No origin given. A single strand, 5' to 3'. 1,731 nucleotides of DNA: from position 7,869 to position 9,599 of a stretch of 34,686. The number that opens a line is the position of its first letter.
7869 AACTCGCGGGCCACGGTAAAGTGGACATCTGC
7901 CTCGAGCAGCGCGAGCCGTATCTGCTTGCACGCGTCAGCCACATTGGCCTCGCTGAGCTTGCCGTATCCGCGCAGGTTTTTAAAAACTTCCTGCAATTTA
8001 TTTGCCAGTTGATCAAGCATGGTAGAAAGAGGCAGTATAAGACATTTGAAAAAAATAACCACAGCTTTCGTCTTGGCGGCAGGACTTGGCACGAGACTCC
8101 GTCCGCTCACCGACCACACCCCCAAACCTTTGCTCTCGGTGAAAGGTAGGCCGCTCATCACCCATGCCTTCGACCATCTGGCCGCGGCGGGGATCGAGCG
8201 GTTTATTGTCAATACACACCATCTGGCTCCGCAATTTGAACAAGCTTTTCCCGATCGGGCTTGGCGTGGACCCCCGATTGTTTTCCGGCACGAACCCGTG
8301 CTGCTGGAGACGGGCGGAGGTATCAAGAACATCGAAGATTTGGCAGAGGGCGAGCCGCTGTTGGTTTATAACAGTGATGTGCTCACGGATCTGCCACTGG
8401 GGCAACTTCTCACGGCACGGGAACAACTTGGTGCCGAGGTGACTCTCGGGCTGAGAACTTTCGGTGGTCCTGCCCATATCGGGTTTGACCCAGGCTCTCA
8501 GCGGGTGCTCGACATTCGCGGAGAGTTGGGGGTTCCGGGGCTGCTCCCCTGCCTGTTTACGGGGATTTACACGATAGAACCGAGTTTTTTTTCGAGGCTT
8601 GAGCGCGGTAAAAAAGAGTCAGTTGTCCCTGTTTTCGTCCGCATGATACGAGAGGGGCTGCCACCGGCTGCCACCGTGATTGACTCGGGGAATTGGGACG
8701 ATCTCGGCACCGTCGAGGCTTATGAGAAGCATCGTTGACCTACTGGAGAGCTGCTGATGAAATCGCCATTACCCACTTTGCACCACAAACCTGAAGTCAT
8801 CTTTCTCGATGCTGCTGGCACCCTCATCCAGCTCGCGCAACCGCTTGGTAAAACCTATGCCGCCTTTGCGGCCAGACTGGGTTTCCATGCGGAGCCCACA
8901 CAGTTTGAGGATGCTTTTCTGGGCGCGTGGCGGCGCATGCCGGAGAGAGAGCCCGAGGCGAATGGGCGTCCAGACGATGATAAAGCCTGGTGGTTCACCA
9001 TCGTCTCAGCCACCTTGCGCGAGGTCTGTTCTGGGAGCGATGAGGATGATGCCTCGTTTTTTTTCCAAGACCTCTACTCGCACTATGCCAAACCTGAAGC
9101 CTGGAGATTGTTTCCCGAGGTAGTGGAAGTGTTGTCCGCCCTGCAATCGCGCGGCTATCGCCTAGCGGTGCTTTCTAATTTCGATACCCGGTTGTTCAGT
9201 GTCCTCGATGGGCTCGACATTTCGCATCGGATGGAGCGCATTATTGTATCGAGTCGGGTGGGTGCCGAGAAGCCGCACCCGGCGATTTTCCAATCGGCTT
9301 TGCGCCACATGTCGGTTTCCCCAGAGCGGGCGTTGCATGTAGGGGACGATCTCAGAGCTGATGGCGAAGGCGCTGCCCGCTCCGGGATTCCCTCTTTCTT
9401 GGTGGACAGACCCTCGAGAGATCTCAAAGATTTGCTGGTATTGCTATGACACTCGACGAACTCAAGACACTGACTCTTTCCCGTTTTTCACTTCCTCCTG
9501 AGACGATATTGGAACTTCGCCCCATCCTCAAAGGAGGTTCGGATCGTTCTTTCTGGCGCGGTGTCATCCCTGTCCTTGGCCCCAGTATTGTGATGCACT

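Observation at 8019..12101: Compact murU-HAD-amgK-nagB-PIG-L operon: MurNAc/GlcNAc salvage with a PIG-L deacetylase at the nagA position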

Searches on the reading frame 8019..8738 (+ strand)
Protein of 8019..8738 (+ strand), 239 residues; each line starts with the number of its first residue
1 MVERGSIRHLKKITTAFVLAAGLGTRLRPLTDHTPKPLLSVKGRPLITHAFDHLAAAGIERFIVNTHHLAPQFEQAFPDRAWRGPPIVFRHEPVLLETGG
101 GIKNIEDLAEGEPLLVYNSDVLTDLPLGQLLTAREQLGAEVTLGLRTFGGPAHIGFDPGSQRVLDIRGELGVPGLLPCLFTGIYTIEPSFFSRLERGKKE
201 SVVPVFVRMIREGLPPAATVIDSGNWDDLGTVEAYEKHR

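Call 3: search_protein_families(library=pfam, proteins=[window:8019-8738:+], max_evalue=0.01)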
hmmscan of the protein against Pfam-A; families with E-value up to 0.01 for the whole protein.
window:8019-8738:+ (239 aa): 3 families
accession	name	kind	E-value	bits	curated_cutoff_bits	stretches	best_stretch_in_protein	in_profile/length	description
PF00483.29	NTP_transferase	-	3.9e-20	72.9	21.2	1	16-144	2-136/245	Nucleotidyl transferase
PF12804.13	NTP_transf_3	-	7e-10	39.7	27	1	16-121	1-96/160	MobA-like NTP transferase domain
PF01128.25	IspD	-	0.0011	19.3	27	1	16-71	3-57/221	2-C-methyl-D-erythritol 4-phosphate cytidylyltransferase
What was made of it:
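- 8019..8738 (+): MurU-like sugar-1-phosphate nucleotidyltransferase (239 aa from ATG 8019; TTG 8046 is an alternative start; the database call at TTG 8073 is probably too short). Pfam NTP_transferase 73 bits (call 3).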

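Call 4: search_protein_families(library=ncbifam, proteins=[window:8019-8738:+], max_evalue=0.01)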
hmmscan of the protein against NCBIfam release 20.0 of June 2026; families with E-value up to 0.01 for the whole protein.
window:8019-8738:+ (239 aa): 33 families (the best 25 are shown)
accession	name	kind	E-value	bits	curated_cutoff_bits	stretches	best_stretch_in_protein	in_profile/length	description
NF045761.1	NAMPUrTaseMurU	equivalog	1.5e-36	126.3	250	1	16-236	3-221/226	N-acetylmuramate alpha-1-phosphate uridylyltransferase MurU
NF052502.1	man1P_GTase_Rv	exception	6.9e-33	113.9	440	1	15-235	2-223/352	mannose-1-phosphate guanylyltransferase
NF045697.1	MurNAcPUrMurU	equivalog_domain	1.2e-25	90.3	370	1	18-213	2-201/229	N-acetylmuramate alpha-1-phosphate uridylyltransferase MurU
NF041313.1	UDPGP_AglF_Halo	equivalog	2.2e-19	69.8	400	1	16-142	3-127/234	UTP--glucose-1-phosphate uridylyltransferase AglF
TIGR03992.1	Arch_glmU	subfamily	3.7e-18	65.6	292.1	1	15-133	2-120/393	bifunctional sugar-1-phosphate nucleotidylyltransferase/acetyltransferase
NF049965.1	GlMnHpPGnyltfHddC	equivalog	3.2e-14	53.1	300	1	15-133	2-118/221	D-glycero-D-manno-heptose 1-phosphate guanosyltransferase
TIGR01208.1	rmlA_long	equivalog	1.7e-11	43.7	320.25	1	16-155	2-142/353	glucose-1-phosphate thymidylyltransferase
NF041135.1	IPPtranDIPPsyn_Thcocales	equivalog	1.9e-08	33.7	580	1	15-77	2-60/419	bifunctional L-myo-inositol-1-phosphate cytidylyltransferase/CDP-L-myo-inositol myo-inositolphosphotransferase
TIGR01099.1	galU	equivalog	2.3e-08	34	326.8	1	14-70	2-58/261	UTP--glucose-1-phosphate uridylyltransferase GalU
NF041173.1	Sug_nt_acttase_Thmprot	equivalog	3.3e-08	32.9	600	1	16-124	3-109/405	bifunctional sugar-1-phosphate nucleotidylyltransferase/acetyltransferase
TIGR02623.1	G1P_cyt_trans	equivalog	6.2e-08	32.4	300.25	1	16-65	3-52/255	glucose-1-phosphate cytidylyltransferase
TIGR01173.1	glmU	equivalog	1e-07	31.2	366.85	1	16-146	3-127/452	bifunctional UDP-N-acetylglucosamine diphosphorylase/glucosamine-1-phosphate N-acetyltransferase GlmU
NF009928.0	PRK13389.1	equivalog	4e-07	29.5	548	1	11-77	6-72/302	UTP--glucose-1-phosphate uridylyltransferase GalU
TIGR02091.1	glgC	equivalog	1.5e-06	27.5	424.9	1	15-82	2-69/364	glucose-1-phosphate adenylyltransferase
TIGR00454.1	TIGR00454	hypoth_equivalog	2.4e-06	27.6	174.7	1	16-122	3-100/183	TIGR00454 family protein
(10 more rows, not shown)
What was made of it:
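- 8019..8738 (+): The best NCBIfam hit is MurU NF045761 at 126 bits, below its cut-off of 250 (call 4).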

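Call 15: search_solved_structures(query=window:8019-8738:+, max_evalue=0.0001, show_alignments=1)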
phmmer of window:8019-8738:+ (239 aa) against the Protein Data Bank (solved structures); distinct sequences matched with E-value up to 0.0001: 51.
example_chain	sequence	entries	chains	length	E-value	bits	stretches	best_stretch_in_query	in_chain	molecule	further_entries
4y7t_A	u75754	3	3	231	4.4e-23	85.4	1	16-234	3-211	Nucleotidyl transferase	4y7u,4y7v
8hhd_A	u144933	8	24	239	8.1e-20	74.7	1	15-234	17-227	Nucleotidyl transferase | N-acetylmuramate alpha-1-phosphate uridylyltransferase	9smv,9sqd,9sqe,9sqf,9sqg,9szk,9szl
7d72_K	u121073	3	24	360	4.7e-17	65.7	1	16-231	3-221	Mannose-1-phosphate guanyltransferase beta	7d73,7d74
8x7s_B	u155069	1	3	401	2.2e-15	60.2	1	15-235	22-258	UTP--glucose-1-phosphate uridylyltransferase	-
8yre_D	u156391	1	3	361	1.7e-14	57.3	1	16-231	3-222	Mannose-1-phosphate guanylyltransferase 1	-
7x8j_A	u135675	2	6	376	1.7e-14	57.3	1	16-231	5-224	Mannose-1-phosphate guanylyltransferase 1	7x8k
7whr_B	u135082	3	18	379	1.1e-13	54.7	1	16-231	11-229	Nucleotidyl transferase family protein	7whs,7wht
1jyk_A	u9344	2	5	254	3.5e-12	49.7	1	2-75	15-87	CTP:phosphocholine Cytidylyltransferase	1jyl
6jq8_A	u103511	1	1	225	1.2e-10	44.7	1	17-129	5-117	Putative 6-deoxy-D-mannoheptose pathway protein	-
5xhw_A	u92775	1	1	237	1.5e-10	44.4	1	17-129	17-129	Putative 6-deoxy-D-mannoheptose pathway protein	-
7d72_A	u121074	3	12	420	7.2e-09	38.9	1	22-135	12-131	Mannose-1-phosphate guanyltransferase alpha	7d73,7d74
8b31_A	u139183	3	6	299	1.8e-07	34.3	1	11-98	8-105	UTP--glucose-1-phosphate uridylyltransferase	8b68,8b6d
5j49_A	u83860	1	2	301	2e-07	34.2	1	8-77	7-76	UTP--glucose-1-phosphate uridylyltransferase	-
2ux8_A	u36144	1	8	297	5.9e-07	32.6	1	10-68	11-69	GLUCOSE-1-PHOSPHATE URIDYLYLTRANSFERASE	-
5vct_A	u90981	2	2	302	6.3e-07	32.5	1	8-77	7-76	UTP--glucose-1-phosphate uridylyltransferase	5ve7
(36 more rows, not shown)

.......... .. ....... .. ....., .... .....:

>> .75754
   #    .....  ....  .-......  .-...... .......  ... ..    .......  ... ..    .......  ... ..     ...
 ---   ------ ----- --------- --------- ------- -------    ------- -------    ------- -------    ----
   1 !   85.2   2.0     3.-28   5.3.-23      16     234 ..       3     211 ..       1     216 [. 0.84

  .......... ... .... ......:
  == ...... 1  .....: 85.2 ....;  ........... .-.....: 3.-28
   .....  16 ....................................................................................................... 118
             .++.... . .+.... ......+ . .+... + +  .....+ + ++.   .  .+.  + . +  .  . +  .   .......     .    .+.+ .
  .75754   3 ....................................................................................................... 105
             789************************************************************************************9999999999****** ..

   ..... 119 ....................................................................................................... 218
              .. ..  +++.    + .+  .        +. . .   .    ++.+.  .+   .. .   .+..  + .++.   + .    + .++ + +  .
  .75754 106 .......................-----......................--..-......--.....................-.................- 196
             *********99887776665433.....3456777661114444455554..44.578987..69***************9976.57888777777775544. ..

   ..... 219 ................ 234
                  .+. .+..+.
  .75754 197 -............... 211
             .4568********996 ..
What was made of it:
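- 8019..8738 (+): The best solved structures are P. putida MurU 4y7t (E 4e-23) and a MurNAc-1-P uridylyltransferase 8hhd (E 8e-20) (call 15).
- On MurU: 4y7t at E 4e-23 and 8hhd at E 8e-20 are the top two hits (call 15).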

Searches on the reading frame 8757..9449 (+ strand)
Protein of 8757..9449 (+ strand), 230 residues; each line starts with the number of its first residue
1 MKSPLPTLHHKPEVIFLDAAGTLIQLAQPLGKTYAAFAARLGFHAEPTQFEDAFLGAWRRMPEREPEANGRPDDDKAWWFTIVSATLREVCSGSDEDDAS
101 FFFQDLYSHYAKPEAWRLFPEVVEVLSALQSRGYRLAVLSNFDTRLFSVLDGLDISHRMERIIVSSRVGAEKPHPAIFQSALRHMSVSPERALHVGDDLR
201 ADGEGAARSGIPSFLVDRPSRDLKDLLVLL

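Call 3: search_protein_families(library=pfam, proteins=[window:8757-9449:+], max_evalue=0.01)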
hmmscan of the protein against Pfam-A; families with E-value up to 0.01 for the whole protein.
window:8757-9449:+ (230 aa): 4 families
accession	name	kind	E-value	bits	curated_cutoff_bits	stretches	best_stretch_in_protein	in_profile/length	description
PF00702.32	Hydrolase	-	6.7e-22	79.2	26.4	1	14-210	3-191/191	haloacid dehalogenase-like hydrolase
PF13419.12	HAD_2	-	3.4e-17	63.6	23.8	1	97-216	60-178/178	Haloacid dehalogenase-like hydrolase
PF13242.12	Hydrolase_like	-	7.7e-10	39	22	1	171-218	3-50/75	HAD-hyrolase-like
PF13344.12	Hydrolase_6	-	0.0019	18.6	27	0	117-168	14-69/101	Haloacid dehalogenase-like hydrolase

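Call 4: search_protein_families(library=ncbifam, proteins=[window:8757-9449:+], max_evalue=0.01)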
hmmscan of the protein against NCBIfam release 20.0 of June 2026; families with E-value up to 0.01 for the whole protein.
window:8757-9449:+ (230 aa): 36 families (the best 25 are shown)
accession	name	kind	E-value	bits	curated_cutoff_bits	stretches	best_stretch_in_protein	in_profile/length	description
TIGR02252.1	DREG-2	subfamily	1e-54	185.4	155.2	1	14-215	2-203/203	HAD hydrolase, REG-2-like, family IA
TIGR02253.1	CTE7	subfamily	4.6e-23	82.1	169.75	1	98-218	74-196/221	TIGR02253 family HAD-type hydrolase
TIGR01428.1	HAD_type_II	equivalog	1.5e-17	64.3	125.4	1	15-221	4-195/197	haloacid dehalogenase type II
NF053830.1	RUBPPhHalo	equivalog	1.2e-16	61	330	1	41-220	34-207/234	ribulose-1,5-bisphosphate 5-phosphatase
TIGR02254.1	YjjG_YfnB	equivalog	1.7e-16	60.4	159.9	1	114-217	94-197/223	YjjG family noncanonical pyrimidine nucleotidase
NF009695.0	PRK13222.1-2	equivalog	8.6e-15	54.8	225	1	96-210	74-187/226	phosphoglycolate phosphatase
TIGR01449.2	PGP_bact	equivalog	9.9e-14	51.4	180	1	103-216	72-184/213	phosphoglycolate phosphatase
TIGR02247.1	HAD-1A3-hyp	subfamily_domain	3e-13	50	125.4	1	114-227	91-206/211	epoxide hydrolase N-terminal domain-like phosphatase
NF009694.0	PRK13222.1-1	equivalog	1.8e-12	47.1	415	1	103-213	98-207/252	phosphoglycolate phosphatase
TIGR01662.1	HAD-SF-IIIA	subfamily_domain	1.4e-11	44.7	44.6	1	109-217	16-139/141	HAD-IIIA family hydrolase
TIGR01549.1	HAD-SF-IA-v1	subfamily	2.6e-11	44.1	23.3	1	120-210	65-149/149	HAD-IA family hydrolase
NF009697.0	PRK13222.1-4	equivalog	2.8e-11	43.2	327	1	103-213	81-190/232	phosphoglycolate phosphatase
TIGR01454.1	AHBA_synth_RP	hypoth_equivalog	4.2e-11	42.9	246.65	1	117-206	75-164/205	AHBA synthesis associated protein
NF006976.0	PRK09449.1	equivalog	4.4e-10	39.4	183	1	117-217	95-196/225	pyrimidine 5'-nucleotidase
TIGR02009.1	PGMB-YQAB-SF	subfamily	7.3e-09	36.1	153.35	1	104-199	76-170/186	beta-phosphoglucomutase family hydrolase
NF009696.0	PRK13222.1-3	equivalog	4.3e-06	26.6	359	1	116-202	86-173/223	N-acetylmuramic acid 6-phosphate phosphatase MupP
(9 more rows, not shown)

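Call 61: search_solved_structures(query=window:8757-9449:+, max_evalue=0.00001, show_alignments=2)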
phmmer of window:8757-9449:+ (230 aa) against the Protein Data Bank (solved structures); distinct sequences matched with E-value up to 0.00001: 27.
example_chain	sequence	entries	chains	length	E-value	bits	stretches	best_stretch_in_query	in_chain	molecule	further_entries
3k1z_A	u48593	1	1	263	1.8e-30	109.3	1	17-220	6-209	Haloacid dehalogenase-like hydrolase domain-containing protein 3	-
6z1k_A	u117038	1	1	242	1e-15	61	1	117-220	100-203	BH32.6 protein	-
7o1d_A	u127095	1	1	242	1.1e-15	60.9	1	117-220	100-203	BH32.7 protein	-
8bp1_A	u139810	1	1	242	1.3e-15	60.7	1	117-220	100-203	BHMeHis1.0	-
1x42_A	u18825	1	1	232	9.1e-15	57.9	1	116-220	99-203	hypothetical protein PH0459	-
3u26_A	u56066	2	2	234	1.1e-14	57.6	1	116-220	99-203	PF00702 domain protein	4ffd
6q7n_A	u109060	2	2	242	1.2e-14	57.5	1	116-220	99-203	BH32 | OE1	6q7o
9eqd_A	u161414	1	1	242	1.3e-14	57.4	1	117-220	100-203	CT1.5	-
8bp0_A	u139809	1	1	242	2.2e-14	56.7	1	117-220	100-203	BHMeHis1.8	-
6z1l_A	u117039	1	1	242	3.4e-14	56.1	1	117-220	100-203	BH32.12 protein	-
9r2d_A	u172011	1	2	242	4.4e-14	55.7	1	117-220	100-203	Crystal structure of ASB1.3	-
6q7q_A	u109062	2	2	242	5e-14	55.5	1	116-220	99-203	OE1.3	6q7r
6q7p_A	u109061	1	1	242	5.5e-14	55.4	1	116-220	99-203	OE1.2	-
9ful_A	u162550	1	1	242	7.8e-14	54.9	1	117-220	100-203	Chain A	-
9fug_A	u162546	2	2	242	7.8e-14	54.9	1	117-220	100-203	SNAr1.3 (K39A) | Chain A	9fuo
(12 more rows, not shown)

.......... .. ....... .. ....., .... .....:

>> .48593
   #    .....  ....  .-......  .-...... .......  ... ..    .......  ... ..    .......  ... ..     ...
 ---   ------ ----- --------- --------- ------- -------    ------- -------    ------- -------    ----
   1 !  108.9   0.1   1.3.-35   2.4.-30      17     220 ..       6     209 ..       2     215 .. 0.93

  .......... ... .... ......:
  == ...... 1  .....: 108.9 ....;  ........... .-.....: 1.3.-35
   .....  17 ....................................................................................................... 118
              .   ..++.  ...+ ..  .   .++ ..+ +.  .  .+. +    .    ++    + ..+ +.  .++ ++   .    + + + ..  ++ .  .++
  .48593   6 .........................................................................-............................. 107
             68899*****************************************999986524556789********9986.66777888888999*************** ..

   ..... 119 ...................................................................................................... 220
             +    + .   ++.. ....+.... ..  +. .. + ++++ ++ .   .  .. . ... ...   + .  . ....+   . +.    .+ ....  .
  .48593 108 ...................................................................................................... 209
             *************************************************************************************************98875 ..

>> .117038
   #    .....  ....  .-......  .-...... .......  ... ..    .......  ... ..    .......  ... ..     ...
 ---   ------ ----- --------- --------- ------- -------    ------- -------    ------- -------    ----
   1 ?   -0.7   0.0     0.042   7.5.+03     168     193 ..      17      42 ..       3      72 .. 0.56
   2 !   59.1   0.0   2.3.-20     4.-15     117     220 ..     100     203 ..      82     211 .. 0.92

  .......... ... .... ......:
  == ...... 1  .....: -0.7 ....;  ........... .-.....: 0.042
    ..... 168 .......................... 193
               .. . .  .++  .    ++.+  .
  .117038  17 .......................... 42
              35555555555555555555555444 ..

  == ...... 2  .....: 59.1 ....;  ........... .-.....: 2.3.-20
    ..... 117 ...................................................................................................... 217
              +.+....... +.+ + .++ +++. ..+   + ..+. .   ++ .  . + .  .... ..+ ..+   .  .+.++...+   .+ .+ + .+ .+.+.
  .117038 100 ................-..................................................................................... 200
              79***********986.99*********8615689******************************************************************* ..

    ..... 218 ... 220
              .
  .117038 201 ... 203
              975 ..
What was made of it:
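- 8757..9449 (+): HAD-IA hydrolase of the HDHD3/REG-2-like family, with motif I DAAGT (no Asp at +2). The best solved structure is human HDHD3 3k1z (E 2e-30), whose motif is DVKDT (call 61).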
